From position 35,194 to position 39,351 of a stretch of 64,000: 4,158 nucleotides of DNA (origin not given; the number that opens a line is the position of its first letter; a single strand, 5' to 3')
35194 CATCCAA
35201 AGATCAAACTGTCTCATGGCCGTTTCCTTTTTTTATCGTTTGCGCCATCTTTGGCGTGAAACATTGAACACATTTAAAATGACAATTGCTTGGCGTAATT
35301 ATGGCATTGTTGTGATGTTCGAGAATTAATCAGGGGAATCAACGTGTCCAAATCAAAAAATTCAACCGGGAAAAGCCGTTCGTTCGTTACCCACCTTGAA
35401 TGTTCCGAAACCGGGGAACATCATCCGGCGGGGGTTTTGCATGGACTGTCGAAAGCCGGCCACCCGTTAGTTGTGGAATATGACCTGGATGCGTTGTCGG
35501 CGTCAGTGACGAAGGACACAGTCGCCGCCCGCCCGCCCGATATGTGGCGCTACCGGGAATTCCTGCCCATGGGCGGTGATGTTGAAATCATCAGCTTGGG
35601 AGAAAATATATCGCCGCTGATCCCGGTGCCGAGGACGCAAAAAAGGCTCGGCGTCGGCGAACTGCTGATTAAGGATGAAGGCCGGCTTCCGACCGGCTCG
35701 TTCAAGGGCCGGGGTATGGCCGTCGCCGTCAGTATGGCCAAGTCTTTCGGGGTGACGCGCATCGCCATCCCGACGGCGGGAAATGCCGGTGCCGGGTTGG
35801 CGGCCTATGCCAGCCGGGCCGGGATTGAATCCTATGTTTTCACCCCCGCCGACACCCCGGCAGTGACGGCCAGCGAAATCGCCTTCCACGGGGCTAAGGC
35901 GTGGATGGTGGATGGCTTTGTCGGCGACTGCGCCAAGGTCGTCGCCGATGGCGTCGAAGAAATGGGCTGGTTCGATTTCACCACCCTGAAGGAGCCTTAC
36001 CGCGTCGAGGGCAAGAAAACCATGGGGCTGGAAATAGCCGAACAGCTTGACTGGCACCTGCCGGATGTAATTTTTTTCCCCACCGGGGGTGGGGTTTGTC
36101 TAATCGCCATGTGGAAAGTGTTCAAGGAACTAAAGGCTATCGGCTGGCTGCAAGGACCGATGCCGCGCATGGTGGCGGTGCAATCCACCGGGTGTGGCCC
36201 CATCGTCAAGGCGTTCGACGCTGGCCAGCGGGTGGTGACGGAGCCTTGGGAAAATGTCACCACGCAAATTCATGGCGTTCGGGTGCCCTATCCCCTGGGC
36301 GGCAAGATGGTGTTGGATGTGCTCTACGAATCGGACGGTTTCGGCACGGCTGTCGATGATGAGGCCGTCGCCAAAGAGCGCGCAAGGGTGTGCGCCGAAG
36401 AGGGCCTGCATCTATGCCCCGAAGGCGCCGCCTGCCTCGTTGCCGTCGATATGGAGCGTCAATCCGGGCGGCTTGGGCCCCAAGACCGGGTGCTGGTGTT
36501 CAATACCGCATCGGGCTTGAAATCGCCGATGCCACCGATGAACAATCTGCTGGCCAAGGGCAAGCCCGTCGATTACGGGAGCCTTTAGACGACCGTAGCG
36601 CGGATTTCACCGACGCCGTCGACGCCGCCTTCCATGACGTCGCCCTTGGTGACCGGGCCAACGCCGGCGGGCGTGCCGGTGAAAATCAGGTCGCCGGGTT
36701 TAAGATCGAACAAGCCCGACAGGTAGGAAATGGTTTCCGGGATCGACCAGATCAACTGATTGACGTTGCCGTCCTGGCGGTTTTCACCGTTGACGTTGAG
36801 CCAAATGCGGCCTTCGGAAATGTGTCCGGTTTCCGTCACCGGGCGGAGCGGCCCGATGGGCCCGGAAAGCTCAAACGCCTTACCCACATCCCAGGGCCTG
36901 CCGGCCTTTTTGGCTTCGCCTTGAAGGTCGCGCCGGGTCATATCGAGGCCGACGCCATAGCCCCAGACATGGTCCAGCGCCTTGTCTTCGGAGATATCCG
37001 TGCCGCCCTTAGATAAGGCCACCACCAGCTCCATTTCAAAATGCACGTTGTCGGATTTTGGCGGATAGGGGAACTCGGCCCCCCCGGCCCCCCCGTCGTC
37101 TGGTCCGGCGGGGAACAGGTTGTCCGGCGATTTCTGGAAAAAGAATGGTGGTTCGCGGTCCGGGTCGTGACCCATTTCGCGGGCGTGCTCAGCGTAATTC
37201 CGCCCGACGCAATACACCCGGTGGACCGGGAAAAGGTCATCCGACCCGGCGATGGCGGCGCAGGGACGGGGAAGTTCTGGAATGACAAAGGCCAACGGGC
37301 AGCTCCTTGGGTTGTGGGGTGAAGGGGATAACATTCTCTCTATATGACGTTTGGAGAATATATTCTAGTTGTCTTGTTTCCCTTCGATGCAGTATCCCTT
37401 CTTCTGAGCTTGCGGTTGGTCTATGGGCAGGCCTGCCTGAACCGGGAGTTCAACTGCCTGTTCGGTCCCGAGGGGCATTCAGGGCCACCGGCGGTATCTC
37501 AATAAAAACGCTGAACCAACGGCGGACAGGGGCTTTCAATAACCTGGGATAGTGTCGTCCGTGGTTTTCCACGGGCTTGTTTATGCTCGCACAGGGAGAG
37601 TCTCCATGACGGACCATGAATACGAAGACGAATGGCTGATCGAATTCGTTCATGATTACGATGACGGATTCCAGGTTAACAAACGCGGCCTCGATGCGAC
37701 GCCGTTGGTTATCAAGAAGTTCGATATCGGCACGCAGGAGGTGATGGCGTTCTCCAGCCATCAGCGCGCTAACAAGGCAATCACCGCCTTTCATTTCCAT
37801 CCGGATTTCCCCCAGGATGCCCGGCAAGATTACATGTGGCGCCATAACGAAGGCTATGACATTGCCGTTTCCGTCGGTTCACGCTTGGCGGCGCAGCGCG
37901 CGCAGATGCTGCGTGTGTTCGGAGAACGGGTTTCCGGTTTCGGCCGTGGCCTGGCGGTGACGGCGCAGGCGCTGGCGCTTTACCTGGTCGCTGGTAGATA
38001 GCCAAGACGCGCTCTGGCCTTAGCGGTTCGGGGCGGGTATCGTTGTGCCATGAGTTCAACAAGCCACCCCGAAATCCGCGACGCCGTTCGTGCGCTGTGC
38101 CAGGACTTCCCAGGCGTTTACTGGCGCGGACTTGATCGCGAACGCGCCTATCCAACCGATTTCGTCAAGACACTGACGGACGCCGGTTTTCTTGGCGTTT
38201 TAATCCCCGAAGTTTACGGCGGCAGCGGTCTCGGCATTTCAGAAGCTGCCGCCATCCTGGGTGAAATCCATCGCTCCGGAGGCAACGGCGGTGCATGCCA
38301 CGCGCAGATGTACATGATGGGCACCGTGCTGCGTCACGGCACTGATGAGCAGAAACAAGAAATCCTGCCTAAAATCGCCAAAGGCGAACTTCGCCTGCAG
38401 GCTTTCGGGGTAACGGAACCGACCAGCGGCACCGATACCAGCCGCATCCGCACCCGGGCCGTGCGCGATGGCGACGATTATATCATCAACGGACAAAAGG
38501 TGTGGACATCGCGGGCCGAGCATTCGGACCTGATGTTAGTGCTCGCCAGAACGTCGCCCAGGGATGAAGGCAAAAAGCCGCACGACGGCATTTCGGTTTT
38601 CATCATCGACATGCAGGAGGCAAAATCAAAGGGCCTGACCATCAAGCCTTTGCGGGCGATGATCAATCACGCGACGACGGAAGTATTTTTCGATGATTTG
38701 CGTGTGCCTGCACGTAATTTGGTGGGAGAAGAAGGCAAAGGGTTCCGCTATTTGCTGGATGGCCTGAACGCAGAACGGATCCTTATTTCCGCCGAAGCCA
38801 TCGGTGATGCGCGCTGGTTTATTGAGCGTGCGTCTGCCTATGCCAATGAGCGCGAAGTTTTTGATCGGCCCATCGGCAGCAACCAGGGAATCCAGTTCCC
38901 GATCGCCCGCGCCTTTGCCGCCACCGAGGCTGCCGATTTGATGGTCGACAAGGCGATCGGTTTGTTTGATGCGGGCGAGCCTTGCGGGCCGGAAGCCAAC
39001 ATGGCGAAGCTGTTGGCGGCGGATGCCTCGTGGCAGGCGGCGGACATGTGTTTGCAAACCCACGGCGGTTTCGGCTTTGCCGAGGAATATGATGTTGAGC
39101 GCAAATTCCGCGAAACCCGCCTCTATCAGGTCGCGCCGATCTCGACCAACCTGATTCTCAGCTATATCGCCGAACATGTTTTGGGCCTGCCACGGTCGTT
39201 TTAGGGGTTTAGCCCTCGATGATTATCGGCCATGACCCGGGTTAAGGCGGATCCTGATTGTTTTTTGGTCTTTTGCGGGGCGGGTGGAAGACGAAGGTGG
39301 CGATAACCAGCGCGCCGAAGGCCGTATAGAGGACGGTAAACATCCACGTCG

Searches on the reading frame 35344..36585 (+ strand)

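Call 32: search_protein_families(library=ncbifam, proteins=[window:35344-36585:+], max_evalue=1e-10)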
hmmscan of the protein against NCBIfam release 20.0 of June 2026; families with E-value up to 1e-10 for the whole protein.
window:35344-36585:+ (414 aa): 17 families
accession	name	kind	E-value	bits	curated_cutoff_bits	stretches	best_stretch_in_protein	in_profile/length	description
NF006050.0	PRK08197.1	equivalog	1.4e-164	547.7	303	1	12-410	3-402/406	threonine synthase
NF004170.0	PRK05638.1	equivalog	1.3e-47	162.4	421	1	37-394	20-358/442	threonine synthase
TIGR00260.1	thrC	equivalog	4.6e-42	144.4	167.1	1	67-375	1-314/340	threonine synthase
NF006205.0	PRK08329.1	equivalog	8.5e-36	123.6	358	1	66-393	42-345/347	threonine synthase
NF005035.0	PRK06450.1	equivalog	5.8e-33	114.1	301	1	81-393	50-336/338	threonine synthase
NF004996.0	PRK06381.1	equivalog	6e-31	107.6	266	1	90-377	16-306/319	threonine synthase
NF006094.0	PRK08246.1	subfamily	1.1e-19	70.9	331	1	102-370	34-284/310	serine/threonine dehydratase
NF006390.0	PRK08639.1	equivalog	1.4e-16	60.5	421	1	106-373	41-299/418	threonine ammonia-lyase IlvA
TIGR03844.1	cysteate_syn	equivalog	1e-14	54.2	324.9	1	61-393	38-381/398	cysteate synthase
TIGR01127.1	ilvA_1Cterm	equivalog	2e-13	50.1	378.75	1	105-368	15-265/380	threonine ammonia-lyase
NF009130.0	PRK12483.1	subfamily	5.1e-13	48.5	801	1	97-300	45-240/521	threonine ammonia-lyase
TIGR01124.1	ilvA_2Cterm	equivalog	5.2e-13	48.4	411.3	1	90-298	18-218/499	threonine ammonia-lyase, biosynthetic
TIGR02079.1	THD1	equivalog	3.4e-12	45.9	440.55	1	107-370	33-288/410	threonine ammonia-lyase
NF005292.0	PRK06815.1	equivalog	4.6e-12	45.6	371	1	104-264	35-194/320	threonine/serine dehydratase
NF040741.1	ornith_OrtB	equivalog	9.6e-12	44.1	550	1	105-250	81-236/464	2-amino-4-oxopentanoate thiolase subunit OrtB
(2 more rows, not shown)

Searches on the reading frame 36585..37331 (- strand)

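Call 58: search_protein_families(library=pfam, proteins=[window:36585-37331:-], max_evalue=0.0001)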
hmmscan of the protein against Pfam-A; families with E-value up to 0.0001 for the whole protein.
window:36585-37331:- (248 aa): 1 family
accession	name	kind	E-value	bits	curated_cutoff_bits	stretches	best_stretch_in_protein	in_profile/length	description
PF01557.24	FAA_hydrolase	-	4.4e-54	183.8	23.9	1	39-248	2-214/214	Fumarylacetoacetate (FAA) hydrolase C-terminal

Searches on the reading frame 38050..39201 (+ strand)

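Call 54: search_protein_families(library=ncbifam, proteins=[window:38050-39201:+], max_evalue=1e-20)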
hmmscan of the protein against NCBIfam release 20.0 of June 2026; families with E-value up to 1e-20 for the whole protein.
window:38050-39201:+ (384 aa): 14 families
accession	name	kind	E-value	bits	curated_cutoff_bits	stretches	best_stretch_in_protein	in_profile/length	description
NF042972.1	AcrlCoAredClosAcrC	equivalog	4.2e-73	246.2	640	1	6-360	9-359/378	acryloyl-CoA reductase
NF042439.1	SulpropCoADesulf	equivalog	2.2e-62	211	600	1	28-379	19-372/379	3-sulfinopropanoyl-CoA desulfinase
NF045552.1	GlutCoADH_Des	equivalog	1.4e-59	202.2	470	1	7-380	10-382/387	glutaryl-CoA dehydrogenase Acd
NF008997.0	PRK12341.1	equivalog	2e-58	198.3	537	1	16-375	20-373/382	acyl-CoA dehydrogenase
NF043006.1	CyhCrbnylCoADH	equivalog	2.2e-54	184.9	650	1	28-362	30-360/380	cyclohexane-1-carbonyl-CoA dehydrogenase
TIGR03207.1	cyc_hxne_CoA_dh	equivalog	1.7e-53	181.7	575.35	1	26-376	25-370/372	cyclohexanecarboxyl-CoA dehydrogenase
NF002885.1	PRK03354.1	equivalog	1.1e-46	159.6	540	1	23-366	27-362/378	crotonobetainyl-CoA dehydrogenase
NF045652.1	ProlPCPDhRedW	equivalog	7.4e-46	156.7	650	1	43-345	41-342/376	L-prolyl-[peptidyl-carrier protein] dehydrogenase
NF058590.1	AcCoDHFadEBacil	equivalog_domain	5e-45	154.1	600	1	37-308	57-322/586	acyl-CoA dehydrogenase FadE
NF053553.1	prodigi_MBC_PigA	equivalog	1e-41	143.3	500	1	36-353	39-355/381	prodigiosin MBC biosynthesis dehydrogenase PigA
TIGR03204.1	pimC_large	equivalog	5.9e-37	127.5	623.85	1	37-349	44-348/395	pimeloyl-CoA dehydrogenase large subunit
TIGR03203.1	pimD_small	equivalog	2.3e-24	86.2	652.7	1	41-356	45-355/378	pimeloyl-CoA dehydrogenase small subunit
NF052270.1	Staph_DH_FadE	equivalog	2.6e-23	82.4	600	1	91-355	115-371/400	acyl-CoA dehydrogenase FadE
NF007000.1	PRK09463.1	subfamily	1.5e-22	79.7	600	1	30-344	70-399/726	acyl-CoA dehydrogenase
